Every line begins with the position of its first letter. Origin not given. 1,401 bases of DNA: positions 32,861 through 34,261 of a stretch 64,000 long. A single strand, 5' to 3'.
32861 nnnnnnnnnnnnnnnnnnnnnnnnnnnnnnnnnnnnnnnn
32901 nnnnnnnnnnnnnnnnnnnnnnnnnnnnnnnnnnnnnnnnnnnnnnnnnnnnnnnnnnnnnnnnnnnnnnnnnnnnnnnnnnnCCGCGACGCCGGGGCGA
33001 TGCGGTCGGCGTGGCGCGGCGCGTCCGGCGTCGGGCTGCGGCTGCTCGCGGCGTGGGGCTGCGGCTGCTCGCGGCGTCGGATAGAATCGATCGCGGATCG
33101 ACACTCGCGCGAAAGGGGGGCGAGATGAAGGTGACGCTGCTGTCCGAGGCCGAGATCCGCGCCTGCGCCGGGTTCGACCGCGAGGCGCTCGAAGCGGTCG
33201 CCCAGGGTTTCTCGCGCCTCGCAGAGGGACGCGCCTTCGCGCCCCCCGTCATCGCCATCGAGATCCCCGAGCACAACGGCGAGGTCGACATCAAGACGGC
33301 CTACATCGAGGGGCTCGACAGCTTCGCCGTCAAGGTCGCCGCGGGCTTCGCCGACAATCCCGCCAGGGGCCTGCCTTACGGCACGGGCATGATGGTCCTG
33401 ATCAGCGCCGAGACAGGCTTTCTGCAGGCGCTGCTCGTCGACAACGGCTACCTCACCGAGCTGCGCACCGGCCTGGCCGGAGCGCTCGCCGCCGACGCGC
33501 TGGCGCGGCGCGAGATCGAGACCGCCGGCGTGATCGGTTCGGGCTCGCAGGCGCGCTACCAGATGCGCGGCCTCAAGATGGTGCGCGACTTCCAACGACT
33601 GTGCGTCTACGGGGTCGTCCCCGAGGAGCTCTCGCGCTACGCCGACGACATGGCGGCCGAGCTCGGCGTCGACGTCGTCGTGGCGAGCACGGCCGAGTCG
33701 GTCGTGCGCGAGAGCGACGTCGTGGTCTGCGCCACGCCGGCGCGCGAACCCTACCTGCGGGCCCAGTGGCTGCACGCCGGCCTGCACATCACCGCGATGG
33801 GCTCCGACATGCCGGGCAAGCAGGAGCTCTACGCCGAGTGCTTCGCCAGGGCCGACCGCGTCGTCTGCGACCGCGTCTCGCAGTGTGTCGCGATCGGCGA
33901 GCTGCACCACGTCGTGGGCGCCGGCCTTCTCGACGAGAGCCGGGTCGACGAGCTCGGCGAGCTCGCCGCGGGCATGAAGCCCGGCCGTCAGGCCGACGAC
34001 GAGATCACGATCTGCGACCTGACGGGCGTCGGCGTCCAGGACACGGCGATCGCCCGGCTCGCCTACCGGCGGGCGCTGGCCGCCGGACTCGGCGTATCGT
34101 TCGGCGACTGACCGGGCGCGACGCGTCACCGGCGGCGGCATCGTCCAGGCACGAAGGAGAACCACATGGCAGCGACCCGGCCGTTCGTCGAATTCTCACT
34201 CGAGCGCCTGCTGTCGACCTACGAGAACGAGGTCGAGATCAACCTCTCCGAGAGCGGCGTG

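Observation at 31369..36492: Unusual Cys-rich Fe-S protein (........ plus 2x[4Fe-4S]) heading a cassette with mu-crystallin/OCD and two class-I aminotransferases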

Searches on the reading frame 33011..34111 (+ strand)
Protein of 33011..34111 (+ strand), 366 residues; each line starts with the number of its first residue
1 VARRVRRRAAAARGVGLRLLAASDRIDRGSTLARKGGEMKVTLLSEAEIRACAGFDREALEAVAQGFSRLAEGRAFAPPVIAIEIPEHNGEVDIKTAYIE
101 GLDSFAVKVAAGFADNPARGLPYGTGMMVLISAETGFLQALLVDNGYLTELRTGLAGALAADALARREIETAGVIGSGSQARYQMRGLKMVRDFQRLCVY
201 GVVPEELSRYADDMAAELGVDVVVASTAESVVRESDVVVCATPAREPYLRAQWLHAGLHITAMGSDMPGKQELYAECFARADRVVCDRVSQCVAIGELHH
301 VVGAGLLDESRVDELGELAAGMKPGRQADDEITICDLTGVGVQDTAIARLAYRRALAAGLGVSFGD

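Call 3: search_protein_families(library=pfam, proteins=[window:33011-34111:+], max_evalue=0.01)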
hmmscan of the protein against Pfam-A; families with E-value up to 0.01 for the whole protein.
window:33011-34111:+ (366 aa): 2 families
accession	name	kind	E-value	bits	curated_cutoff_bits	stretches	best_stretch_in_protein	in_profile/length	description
PF02423.21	OCD_Mu_crystall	-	5e-63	213.4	24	1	46-357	8-312/314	Ornithine cyclodeaminase/mu-crystallin family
PF01488.26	Shikimate_DH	-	0.0081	16.7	24.3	0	161-258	4-99/138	Shikimate / quinate 5-dehydrogenase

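Call 4: search_protein_families(library=ncbifam, proteins=[window:33011-34111:+], max_evalue=0.01)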
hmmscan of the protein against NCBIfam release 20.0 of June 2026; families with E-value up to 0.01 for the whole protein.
window:33011-34111:+ (366 aa): 13 families
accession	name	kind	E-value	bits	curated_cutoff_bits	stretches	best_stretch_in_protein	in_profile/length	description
NF006141.0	PRK08291.1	equivalog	1.1e-124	415.8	408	1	40-364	3-328/330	cyclodeaminase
TIGR02992.1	ectoine_eutC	equivalog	2.7e-110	368.5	471.65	1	41-364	1-325/326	ectoine utilization protein EutC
NF005296.0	PRK06823.1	equivalog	2e-91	306.3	438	1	46-353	6-311/315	ornithine cyclodeaminase family protein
TIGR02371.1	ala_DH_arch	equivalog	4.7e-68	229.7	409.15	1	41-362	2-320/325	alanine dehydrogenase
NF045643.1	ImmsucRedBhcD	equivalog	7.5e-61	206.2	500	1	43-361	3-316/321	iminosuccinate reductase BhcD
NF006379.0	PRK08618.1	equivalog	1.3e-57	195.6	417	1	43-362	3-322/326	ornithine cyclodeaminase family protein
NF004793.0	PRK06141.1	equivalog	1.7e-41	142.3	322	1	103-354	60-310/314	bifunctional Delta(1)-pyrroline-2-carboxylate/Delta(1)-piperideine-2-carboxylate reductase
NF005762.1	PRK07589.1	equivalog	4.1e-36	124.6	350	1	103-359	63-313/334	ornithine cyclodeaminase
TIGR03944.1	dehyd_SbnB_fam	equivalog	1e-31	110.2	326.9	1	42-363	2-323/327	2,3-diaminopropionate biosynthesis protein SbnB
NF004848.0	PRK06199.1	subfamily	1.6e-24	86.7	362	1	105-363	92-369/379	tyramine oxidase subunit B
NF005011.0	PRK06407.1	subfamily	4e-19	68.9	337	1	141-346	91-290/302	ornithine cyclodeaminase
NF005603.0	PRK07340.1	equivalog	2.2e-17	63.3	266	1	58-354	20-302/307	delta(1)-pyrroline-2-carboxylate reductase family protein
NF045512.1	PyrPipCarbRedLhpI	equivalog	4.4e-12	45.8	400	1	108-352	63-294/298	bifunctional Delta(1)-pyrroline-2-carboxylate/Delta(1)-piperideine-2-carboxylate reductase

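Call 18: search_solved_structures(query=window:33125-34111:+, max_evalue=1e-10)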
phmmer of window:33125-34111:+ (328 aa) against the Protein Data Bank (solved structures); distinct sequences matched with E-value up to 1e-10: 13.
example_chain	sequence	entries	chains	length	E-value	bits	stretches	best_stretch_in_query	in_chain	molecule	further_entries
1omo_A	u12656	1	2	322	2.6e-54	188.3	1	2-324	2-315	alanine dehydrogenase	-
1vll_A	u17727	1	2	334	2.9e-54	188.1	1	2-324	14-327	alanine dehydrogenase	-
6t3e_A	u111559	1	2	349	1.2e-52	182.8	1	5-325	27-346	DELTA1-pyrroline-2-carboxylate reductase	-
6rqa_A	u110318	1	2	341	1e-42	150.1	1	18-318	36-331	iminosuccinate reductase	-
4m54_A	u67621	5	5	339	1.2e-23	87.5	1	69-325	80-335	Putative ornithine cyclodeaminase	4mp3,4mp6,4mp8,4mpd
5yu0_A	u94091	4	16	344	1.7e-22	83.8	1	60-326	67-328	Lysine cyclodeaminase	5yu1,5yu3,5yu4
5gzi_B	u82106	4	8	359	1.9e-22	83.6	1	60-326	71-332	Lysine cyclodeaminase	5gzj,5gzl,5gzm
2i99_A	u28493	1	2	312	2.1e-22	83.5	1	21-314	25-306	Mu-crystallin homolog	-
1u7h_A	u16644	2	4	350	1.4e-21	80.8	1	61-325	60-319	ornithine cyclodeaminase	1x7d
3hdj_A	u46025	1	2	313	2.5e-21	79.9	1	90-319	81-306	Probable ornithine cyclodeaminase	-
4bv8_A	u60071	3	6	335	6.7e-21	78.5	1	21-315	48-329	THIOMORPHOLINE-CARBOXYLATE DEHYDROGENASE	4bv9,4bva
7rbp_A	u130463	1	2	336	2e-16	63.8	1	67-315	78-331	Ornithine cyclodeaminase/mu-crystallin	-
8j1c_A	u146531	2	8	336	2e-11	47.4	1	32-315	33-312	Ornithine cyclodeaminase family protein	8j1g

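Call 22: find_homologous_proteins(query=window:33125-34111:+, max_evalue=1e-20)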
Query window:33125-34111:+ (328 aa): 7128 proteins with E <= 1e-20 among 8000 candidates; the best 120 are listed.
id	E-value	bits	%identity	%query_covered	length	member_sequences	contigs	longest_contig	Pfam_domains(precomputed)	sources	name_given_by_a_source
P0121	8.2e-194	661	92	100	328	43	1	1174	PF02423.22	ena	-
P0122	2.1e-186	637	88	100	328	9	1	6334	PF02423.22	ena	-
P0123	2.9e-186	636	89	100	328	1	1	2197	PF02423.22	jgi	jgi:ornithine cyclodeaminase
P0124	2.2e-184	630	88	100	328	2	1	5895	PF02423.22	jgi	-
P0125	2.4e-184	630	87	100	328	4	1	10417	PF02423.22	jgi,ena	-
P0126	1.3e-180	618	86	100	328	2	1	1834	PF02423.22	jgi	jgi:ectoine utilization protein EutC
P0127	2.0e-176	604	85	100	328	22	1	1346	PF02423.22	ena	-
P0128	2.8e-176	604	84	100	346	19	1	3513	PF02423.22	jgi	jgi:ornithine cyclodeaminase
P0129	3.7e-175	600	84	100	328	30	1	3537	PF02423.22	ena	-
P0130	2.1e-174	598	83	100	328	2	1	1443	PF02423.22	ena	-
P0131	5.7e-174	596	84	100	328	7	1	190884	PF02423.22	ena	-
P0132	1.7e-170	585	81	100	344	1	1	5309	PF02423.22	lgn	-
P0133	4.0e-166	570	79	99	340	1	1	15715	PF02423.22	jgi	jgi:ornithine cyclodeaminase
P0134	3.1e-165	567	79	100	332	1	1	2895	PF02423.22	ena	-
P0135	5.0e-165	567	79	99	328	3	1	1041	PF02423.22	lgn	-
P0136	1.3e-164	565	79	100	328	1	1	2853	PF02423.22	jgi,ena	-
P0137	3.8e-164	564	79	99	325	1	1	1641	PF02423.22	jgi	jgi:ectoine utilization protein EutC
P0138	9.0e-163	559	78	100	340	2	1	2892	PF02423.22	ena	-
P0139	5.8e-162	557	78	99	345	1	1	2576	PF02423.22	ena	-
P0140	7.9e-162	556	77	100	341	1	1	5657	PF02423.22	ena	-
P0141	2.4e-160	551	77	99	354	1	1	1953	PF02423.22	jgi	jgi:ectoine utilization protein EutC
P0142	8.0e-148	510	69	99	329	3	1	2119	PF02423.22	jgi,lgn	jgi:ectoine utilization protein EutC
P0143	2.2e-146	506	73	100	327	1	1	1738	PF02423.22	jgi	-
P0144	1.3e-145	503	70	99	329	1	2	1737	PF02423.22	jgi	jgi:ectoine utilization protein EutC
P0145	1.4e-145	503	70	99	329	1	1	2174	PF02423.22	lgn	-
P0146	2.0e-145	502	70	99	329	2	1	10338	PF02423.22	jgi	jgi:ectoine utilization protein EutC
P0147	3.7e-145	501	70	100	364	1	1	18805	PF02423.22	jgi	jgi:ornithine cyclodeaminase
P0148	1.7e-144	499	67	100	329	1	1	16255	PF02423.22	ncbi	-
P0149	1.7e-144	499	70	99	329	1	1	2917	PF02423.22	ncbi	-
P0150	2.8e-144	499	67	100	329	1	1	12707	PF02423.22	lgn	-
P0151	3.2e-144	498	70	99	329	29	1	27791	PF02423.22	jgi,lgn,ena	-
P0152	3.2e-144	498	67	100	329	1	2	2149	PF02423.22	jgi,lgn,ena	-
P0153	3.4e-144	498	70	99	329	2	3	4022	PF02423.22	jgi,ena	-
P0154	3.8e-144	498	70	99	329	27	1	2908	PF02423.22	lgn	-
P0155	5.1e-144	498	69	99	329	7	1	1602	PF02423.22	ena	-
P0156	9.2e-144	497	68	99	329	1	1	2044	PF02423.22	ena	-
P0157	1.2e-143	497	67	100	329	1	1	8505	PF02423.22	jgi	-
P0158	1.8e-143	496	68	99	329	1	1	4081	PF02423.22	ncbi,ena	ncbi:MAG TPA: cyclodeaminase [Thermoleophilia bacterium]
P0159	2.0e-143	496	70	99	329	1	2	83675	PF02423.22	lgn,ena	-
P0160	2.4e-143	496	67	99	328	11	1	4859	PF02423.22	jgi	jgi:ornithine cyclodeaminase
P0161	4.1e-143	495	69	99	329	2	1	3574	PF02423.22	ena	-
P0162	6.3e-143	494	69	99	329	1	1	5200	PF02423.22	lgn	-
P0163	6.8e-143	494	67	99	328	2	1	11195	PF02423.22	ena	-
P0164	2.0e-142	492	66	100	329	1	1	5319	PF02423.22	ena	-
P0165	7.2e-142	491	69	99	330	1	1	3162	PF02423.22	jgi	jgi:ectoine utilization protein EutC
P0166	7.7e-142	491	69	99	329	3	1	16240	PF02423.22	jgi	jgi:ectoine utilization protein EutC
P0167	1.2e-141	490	66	99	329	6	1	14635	PF02423.22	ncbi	ncbi:MAG: cyclodeaminase [Thermoleophilia bacterium]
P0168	1.2e-141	490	66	99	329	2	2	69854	PF02423.22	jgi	-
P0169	1.6e-141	490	67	99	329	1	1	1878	PF02423.22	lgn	-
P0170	1.8e-141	489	67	99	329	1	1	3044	PF02423.22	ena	-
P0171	2.1e-141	489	69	99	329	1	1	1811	PF02423.22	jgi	jgi:ectoine utilization protein EutC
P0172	2.7e-141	489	67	99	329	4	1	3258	PF02423.22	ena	-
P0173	5.8e-141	488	66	100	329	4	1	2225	PF02423.22,PF01488.27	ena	-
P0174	1.2e-140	487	67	99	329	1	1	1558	PF02423.22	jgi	-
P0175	1.5e-140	486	68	99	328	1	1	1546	PF02423.22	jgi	jgi:ectoine utilization protein EutC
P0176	2.7e-140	485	68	100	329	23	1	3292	PF02423.22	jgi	-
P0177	3.1e-140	485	68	99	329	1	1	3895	PF02423.22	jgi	jgi:ectoine utilization protein EutC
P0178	3.2e-140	485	66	99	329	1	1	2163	PF02423.22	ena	-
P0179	3.4e-140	485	66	99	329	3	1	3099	PF02423.22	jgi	-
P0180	3.5e-140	485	68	99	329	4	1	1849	PF02423.22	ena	-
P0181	1.1e-139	483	66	99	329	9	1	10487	PF02423.22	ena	-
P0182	1.2e-139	483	65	99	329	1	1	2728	PF02423.22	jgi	jgi:ectoine utilization protein EutC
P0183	1.5e-139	483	67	99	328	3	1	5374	PF02423.22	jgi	jgi:ectoine utilization protein EutC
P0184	3.6e-139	482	66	99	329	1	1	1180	PF02423.22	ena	-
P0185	6.5e-139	481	65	99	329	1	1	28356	PF02423.22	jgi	-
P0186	1.6e-138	480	66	99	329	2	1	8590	PF02423.22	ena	-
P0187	1.6e-138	480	66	99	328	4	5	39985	PF02423.22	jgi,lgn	jgi:ornithine cyclodeaminase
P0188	2.2e-138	479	66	99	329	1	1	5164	PF02423.22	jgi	-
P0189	4.3e-138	478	66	99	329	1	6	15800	PF02423.22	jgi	-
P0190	4.5e-138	478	64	100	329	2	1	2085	PF02423.22,PF01488.27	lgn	-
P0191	8.5e-138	477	67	99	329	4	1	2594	PF02423.22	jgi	jgi:ectoine utilization protein EutC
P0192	8.6e-138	477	64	100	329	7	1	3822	PF02423.22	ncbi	-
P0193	1.9e-137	476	66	99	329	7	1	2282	PF02423.22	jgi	jgi:ectoine utilization protein EutC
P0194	2.0e-137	476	65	99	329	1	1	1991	PF02423.22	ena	-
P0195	3.6e-137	475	65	99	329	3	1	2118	PF02423.22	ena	-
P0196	3.6e-137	475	67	100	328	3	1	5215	PF02423.22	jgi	jgi:ectoine utilization protein EutC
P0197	4.5e-137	475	65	99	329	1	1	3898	PF02423.22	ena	-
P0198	5.4e-137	475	64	100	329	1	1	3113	PF02423.22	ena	-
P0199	7.2e-137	474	63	100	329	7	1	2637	PF02423.22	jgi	jgi:ectoine utilization protein EutC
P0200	7.7e-137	474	67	99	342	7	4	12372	PF02423.22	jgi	jgi:ectoine utilization protein EutC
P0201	8.3e-137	474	70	95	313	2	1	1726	PF02423.22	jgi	jgi:ectoine utilization protein EutC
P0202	1.2e-136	473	65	99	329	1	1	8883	PF02423.22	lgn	-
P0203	1.7e-136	473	64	100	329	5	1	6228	PF02423.22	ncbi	-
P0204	1.9e-136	473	65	99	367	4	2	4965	PF02423.22,PF01488.27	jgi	jgi:ectoine utilization protein EutC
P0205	2.4e-136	473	65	99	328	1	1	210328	PF02423.22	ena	-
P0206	2.4e-136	473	63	100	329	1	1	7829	PF02423.22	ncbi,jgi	-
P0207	2.8e-136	472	63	100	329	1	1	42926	PF02423.22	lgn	-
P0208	5.5e-136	471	65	98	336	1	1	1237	PF02423.22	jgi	jgi:ornithine cyclodeaminase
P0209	6.2e-136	471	64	100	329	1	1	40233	PF02423.22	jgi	jgi:ornithine cyclodeaminase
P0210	7.0e-136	471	68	99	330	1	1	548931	PF02423.22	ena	-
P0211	8.3e-136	471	65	98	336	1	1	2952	PF02423.22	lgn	-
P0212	1.1e-135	470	64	100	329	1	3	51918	PF02423.22,PF01488.27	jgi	jgi:ornithine cyclodeaminase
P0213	1.1e-135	470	66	95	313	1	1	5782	PF02423.22,PF01488.27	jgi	-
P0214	1.2e-135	470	63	99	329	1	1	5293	PF02423.22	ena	-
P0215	2.5e-135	469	65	99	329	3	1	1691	PF02423.22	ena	-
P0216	2.5e-135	469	65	98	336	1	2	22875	PF02423.22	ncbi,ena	-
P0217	2.5e-135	469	65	98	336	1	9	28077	PF02423.22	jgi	-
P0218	2.6e-135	469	64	100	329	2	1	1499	PF02423.22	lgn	-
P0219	2.6e-135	469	64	99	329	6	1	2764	PF02423.22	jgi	-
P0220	2.8e-135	469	64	100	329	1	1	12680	PF02423.22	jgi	jgi:ornithine cyclodeaminase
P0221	3.3e-135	469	64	99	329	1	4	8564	PF02423.22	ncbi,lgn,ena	-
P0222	3.4e-135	469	64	99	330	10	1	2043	PF02423.22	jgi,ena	-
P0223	9.3e-135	467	62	99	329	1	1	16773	PF02423.22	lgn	-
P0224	9.3e-135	467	64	99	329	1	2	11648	PF02423.22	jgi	jgi:ornithine cyclodeaminase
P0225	2.0e-134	466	63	100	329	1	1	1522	PF02423.22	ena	-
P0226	2.6e-134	466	63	100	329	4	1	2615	PF02423.22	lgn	-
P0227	2.8e-134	466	62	100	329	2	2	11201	PF02423.22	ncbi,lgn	-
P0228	2.8e-134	466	67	95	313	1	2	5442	PF02423.22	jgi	jgi:ornithine cyclodeaminase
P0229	4.8e-134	465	63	100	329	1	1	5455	PF02423.22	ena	-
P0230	5.8e-134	465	63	100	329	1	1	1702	PF02423.22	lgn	-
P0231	6.6e-134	464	63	100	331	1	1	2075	PF02423.22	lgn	-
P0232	6.8e-134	464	67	94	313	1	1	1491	PF02423.22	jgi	-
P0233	7.7e-134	464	66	95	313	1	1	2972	PF02423.22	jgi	jgi:ornithine cyclodeaminase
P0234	7.9e-134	464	64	99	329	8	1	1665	PF02423.22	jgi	-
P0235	8.4e-134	464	63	100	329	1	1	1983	PF02423.22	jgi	jgi:ectoine utilization protein EutC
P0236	1.1e-133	464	66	95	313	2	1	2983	PF02423.22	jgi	-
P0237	1.1e-133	464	63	100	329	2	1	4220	PF02423.22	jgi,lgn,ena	-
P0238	1.4e-133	463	63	99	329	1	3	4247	PF02423.22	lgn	-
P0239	1.6e-133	463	65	99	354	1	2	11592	PF02423.22,PF01488.27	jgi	jgi:ectoine utilization protein EutC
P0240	1.9e-133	463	62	100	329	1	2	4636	PF02423.22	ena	-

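Call 23: find_encoding_contigs(protein=P0210, flank=6000, max_places=1)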
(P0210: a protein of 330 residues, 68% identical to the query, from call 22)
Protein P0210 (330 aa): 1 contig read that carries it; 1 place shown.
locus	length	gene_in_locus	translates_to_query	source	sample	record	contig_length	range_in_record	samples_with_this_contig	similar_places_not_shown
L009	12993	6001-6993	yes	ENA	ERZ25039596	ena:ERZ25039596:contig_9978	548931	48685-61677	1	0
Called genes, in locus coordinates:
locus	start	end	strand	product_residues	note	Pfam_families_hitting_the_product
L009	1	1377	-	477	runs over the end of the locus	PF03062:MBOAT, PF13813:MBOAT_2 (weak)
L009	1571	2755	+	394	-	PF00155:Aminotran_1_2, PF12897:Asp_aminotransf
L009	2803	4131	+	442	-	-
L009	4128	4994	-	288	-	-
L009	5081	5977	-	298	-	-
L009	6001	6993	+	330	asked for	PF02423:OCD_Mu_crystall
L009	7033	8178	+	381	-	PF00155:Aminotran_1_2 (weak)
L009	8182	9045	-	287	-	PF00657:Lipase_GDSL (faint), PF04311:DUF459, PF13472:Lipase_GDSL_2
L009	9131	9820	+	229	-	PF07885:Ion_trans_2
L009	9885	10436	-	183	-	PF03729:DUF308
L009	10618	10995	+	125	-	PF02056:Glyco_hydro_4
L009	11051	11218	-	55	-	-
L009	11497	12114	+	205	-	PF11975:Glyco_hydro_4C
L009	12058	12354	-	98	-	-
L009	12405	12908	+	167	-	PF00294:PfkB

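Call 24: find_encoding_contigs(protein=P0205, flank=6000, max_places=1)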
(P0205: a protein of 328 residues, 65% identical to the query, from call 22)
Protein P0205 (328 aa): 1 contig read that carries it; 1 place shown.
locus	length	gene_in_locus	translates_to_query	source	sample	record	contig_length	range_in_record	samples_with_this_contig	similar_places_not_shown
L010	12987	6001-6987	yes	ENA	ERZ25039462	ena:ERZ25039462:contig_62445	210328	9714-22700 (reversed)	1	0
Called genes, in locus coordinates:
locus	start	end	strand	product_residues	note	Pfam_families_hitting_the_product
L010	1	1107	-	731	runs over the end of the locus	PF01326:PPDK_N, PF00391:PEP-utilizers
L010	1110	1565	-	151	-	PF01243:PNPOx_N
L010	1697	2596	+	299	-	PF00005:ABC_tran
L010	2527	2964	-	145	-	-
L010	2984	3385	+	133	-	-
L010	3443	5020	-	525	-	PF00890:FAD_binding_2, PF01266:DAO, PF01593:Amino_oxidase, PF01946:Thi4 (weak), PF03486:HI0933_like (faint), PF07992:Pyr_redox_2 (faint), PF12831:FAD_oxidored, PF13450:NAD_binding_8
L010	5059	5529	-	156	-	-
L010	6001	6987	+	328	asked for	PF02423:OCD_Mu_crystall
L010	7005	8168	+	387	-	PF00155:Aminotran_1_2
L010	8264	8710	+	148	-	PF08818:DUF1801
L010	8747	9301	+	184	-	PF13302:Acetyltransf_3 (weak), PF00583:Acetyltransf_1, PF13673:Acetyltransf_10 (faint), PF13508:Acetyltransf_7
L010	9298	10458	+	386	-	PF00155:Aminotran_1_2, PF12897:Asp_aminotransf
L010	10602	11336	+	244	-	PF00230:MIP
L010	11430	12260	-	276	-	PF07885:Ion_trans_2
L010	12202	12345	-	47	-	-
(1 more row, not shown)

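Call 25: find_encoding_contigs(protein=P0159, flank=6000, max_places=1)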
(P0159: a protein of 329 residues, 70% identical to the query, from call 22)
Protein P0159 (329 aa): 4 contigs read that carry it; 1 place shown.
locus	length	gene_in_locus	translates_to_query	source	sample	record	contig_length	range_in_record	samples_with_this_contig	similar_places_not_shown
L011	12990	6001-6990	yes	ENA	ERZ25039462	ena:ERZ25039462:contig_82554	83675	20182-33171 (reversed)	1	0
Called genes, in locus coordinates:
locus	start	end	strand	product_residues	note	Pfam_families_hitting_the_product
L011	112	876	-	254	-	PF03062:MBOAT, PF13813:MBOAT_2 (weak)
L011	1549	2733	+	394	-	PF00155:Aminotran_1_2, PF12897:Asp_aminotransf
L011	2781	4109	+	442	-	-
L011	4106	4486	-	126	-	-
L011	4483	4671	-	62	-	-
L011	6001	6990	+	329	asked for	PF02423:OCD_Mu_crystall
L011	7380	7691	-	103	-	-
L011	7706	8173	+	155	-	PF00155:Aminotran_1_2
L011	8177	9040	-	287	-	PF00657:Lipase_GDSL (faint), PF04311:DUF459, PF13472:Lipase_GDSL_2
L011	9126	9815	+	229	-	PF07885:Ion_trans_2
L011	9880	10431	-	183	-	PF03729:DUF308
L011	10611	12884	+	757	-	PF02056:Glyco_hydro_4, PF11975:Glyco_hydro_4C, PF00294:PfkB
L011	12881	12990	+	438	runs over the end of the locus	PF08013:GatZ_KbaZ-like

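Call 54: find_related_loci(query=A5, collection=metagenome_contigs, flank=5000)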
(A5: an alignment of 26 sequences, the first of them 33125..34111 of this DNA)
Query A5 (328 aa) in metagenome_contigs; peptide patterns used: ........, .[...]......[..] (x = any residue, [..] = any of these).
600 stretches matched a pattern (row limit reached: there are more); 575 encode a relative of the query (tblastn E <= 1e-3); the best 80 are kept; 80 distinct loci.
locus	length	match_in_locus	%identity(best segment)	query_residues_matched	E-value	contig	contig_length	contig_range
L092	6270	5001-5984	93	1-328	0e+0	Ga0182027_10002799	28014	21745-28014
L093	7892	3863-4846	88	1-328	0e+0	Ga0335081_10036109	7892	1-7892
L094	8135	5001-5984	87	1-328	0e+0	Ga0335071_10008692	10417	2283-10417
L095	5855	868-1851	86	1-328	0e+0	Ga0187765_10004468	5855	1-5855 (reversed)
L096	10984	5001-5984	87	1-328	0e+0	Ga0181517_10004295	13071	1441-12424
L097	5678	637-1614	68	1-326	3e-153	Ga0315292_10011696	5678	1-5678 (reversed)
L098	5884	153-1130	66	1-326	4e-150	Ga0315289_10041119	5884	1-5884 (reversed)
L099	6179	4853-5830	67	1-326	1e-149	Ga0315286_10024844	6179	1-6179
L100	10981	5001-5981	66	1-326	2e-147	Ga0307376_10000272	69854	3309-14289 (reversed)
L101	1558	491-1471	67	1-326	9e-160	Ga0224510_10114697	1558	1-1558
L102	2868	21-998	70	1-326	1e-152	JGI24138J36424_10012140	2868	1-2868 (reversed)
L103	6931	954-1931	70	1-326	2e-144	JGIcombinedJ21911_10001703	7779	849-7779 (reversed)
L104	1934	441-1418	69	1-326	4e-155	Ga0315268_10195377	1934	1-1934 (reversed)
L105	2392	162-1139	66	1-326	4e-153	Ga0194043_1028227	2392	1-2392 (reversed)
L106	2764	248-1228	64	1-326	6e-150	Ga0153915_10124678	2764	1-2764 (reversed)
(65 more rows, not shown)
